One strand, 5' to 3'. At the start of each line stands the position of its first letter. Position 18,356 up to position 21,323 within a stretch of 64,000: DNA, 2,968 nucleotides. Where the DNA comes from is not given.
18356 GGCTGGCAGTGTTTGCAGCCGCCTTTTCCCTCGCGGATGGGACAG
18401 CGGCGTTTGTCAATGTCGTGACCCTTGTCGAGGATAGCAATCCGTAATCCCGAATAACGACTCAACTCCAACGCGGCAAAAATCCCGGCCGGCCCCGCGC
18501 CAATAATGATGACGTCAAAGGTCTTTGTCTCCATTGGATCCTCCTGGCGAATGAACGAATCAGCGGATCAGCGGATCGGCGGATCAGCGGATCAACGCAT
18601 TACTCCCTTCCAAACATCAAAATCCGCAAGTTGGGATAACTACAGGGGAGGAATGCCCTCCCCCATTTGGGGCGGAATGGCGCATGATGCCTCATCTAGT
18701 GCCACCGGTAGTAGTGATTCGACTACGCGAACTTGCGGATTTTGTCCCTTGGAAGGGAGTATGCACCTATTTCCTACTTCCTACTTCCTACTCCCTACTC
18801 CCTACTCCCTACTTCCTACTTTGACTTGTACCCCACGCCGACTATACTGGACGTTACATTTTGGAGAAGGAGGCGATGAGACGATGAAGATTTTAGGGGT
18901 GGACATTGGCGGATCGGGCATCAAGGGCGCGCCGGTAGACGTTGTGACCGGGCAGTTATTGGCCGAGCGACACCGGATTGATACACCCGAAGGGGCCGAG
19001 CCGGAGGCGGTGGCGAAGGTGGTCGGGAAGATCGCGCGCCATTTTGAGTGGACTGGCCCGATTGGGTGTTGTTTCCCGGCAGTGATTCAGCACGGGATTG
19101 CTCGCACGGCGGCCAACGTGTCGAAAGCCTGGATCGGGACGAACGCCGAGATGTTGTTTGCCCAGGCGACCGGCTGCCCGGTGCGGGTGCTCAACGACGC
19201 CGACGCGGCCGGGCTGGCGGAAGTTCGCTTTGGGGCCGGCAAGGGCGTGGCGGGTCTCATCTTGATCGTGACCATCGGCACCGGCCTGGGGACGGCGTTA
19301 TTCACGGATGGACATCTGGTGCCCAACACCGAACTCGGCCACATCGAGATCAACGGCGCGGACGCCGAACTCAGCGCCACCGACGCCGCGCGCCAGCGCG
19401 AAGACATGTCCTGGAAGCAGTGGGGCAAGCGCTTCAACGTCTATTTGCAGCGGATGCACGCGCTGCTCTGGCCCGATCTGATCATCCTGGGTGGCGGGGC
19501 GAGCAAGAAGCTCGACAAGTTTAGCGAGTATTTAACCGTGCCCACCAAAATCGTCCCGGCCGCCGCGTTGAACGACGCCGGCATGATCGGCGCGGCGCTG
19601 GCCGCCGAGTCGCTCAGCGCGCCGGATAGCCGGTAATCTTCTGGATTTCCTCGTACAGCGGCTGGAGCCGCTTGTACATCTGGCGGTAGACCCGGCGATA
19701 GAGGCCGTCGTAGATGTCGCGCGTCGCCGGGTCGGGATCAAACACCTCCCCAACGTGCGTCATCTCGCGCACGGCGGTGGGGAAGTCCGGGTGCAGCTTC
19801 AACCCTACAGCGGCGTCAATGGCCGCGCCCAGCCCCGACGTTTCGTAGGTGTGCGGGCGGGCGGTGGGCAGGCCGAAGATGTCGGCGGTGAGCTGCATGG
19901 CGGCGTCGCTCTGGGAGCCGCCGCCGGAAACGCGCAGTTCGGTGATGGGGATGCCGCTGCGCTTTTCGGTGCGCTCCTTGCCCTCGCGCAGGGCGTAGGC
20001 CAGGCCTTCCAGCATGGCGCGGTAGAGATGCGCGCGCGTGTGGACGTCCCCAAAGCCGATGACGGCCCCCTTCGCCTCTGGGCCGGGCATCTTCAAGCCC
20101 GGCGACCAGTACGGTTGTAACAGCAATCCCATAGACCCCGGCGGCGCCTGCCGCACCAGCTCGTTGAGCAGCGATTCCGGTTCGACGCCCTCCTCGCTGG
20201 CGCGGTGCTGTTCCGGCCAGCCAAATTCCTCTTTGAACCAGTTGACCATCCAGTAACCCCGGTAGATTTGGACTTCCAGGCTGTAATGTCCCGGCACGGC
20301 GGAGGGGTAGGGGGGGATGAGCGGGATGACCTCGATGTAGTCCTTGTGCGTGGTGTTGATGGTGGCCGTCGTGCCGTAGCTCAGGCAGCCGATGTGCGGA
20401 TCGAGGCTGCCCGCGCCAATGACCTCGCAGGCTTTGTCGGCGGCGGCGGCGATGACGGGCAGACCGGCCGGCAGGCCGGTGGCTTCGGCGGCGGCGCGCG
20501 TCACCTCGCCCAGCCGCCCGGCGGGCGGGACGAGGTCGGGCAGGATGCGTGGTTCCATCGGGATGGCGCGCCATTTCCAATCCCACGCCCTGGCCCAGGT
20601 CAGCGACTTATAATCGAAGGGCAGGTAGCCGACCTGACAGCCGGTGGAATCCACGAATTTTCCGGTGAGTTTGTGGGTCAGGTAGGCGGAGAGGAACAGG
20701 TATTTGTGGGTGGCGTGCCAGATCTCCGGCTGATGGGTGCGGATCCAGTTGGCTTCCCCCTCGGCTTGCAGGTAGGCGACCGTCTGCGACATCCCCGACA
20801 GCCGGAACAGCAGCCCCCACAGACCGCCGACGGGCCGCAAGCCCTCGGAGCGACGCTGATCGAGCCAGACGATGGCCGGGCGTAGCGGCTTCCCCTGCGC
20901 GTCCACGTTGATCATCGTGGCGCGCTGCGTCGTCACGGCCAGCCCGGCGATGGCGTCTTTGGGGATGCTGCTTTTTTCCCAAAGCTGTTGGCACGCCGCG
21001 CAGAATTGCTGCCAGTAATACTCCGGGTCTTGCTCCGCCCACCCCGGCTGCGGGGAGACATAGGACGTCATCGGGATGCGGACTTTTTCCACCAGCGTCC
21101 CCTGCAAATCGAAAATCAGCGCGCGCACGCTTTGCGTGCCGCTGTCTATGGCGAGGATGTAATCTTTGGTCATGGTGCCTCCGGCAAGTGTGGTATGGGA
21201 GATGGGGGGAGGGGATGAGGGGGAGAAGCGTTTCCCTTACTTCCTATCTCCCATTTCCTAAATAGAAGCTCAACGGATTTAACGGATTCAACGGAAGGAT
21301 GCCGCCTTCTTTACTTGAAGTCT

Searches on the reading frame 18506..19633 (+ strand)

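Call 65: search_protein_families(library=pfam, proteins=[window:18506-19633:+], max_evalue=0.00001)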
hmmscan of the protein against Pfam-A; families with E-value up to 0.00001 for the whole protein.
window:18506-19633:+ (376 aa): 1 family
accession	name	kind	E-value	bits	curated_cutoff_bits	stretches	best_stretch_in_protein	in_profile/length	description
PF00480.26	ROK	-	1.3e-18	68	22.9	1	130-283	2-161/294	ROK family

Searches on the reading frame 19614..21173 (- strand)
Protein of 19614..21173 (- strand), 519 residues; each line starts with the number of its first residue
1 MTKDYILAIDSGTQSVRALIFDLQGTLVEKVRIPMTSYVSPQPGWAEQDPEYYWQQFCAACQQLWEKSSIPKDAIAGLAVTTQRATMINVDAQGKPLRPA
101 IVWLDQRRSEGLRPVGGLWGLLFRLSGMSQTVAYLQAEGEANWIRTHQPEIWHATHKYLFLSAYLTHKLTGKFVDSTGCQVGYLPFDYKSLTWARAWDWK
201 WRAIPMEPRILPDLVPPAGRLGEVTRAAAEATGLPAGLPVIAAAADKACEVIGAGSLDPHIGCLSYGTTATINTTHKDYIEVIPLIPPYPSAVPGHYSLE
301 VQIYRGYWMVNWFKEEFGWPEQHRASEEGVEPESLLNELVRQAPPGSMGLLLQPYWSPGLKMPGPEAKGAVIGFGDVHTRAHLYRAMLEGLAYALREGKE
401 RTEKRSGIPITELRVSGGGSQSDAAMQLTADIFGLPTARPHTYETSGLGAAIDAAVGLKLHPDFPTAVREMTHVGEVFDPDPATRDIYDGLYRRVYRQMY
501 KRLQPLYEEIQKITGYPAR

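Call 65: search_protein_families(library=pfam, proteins=[window:19614-21173:-], max_evalue=0.00001)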
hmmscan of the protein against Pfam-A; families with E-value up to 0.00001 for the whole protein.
window:19614-21173:- (519 aa): 2 families
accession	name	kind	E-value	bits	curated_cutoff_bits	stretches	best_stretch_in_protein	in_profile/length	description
PF00370.27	FGGY_N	-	2.4e-45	155.5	28.8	1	5-253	1-245/245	FGGY family of carbohydrate kinases, N-terminal domain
PF02782.22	FGGY_C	-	6.8e-30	104.8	27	1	263-457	2-197/198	FGGY family of carbohydrate kinases, C-terminal domain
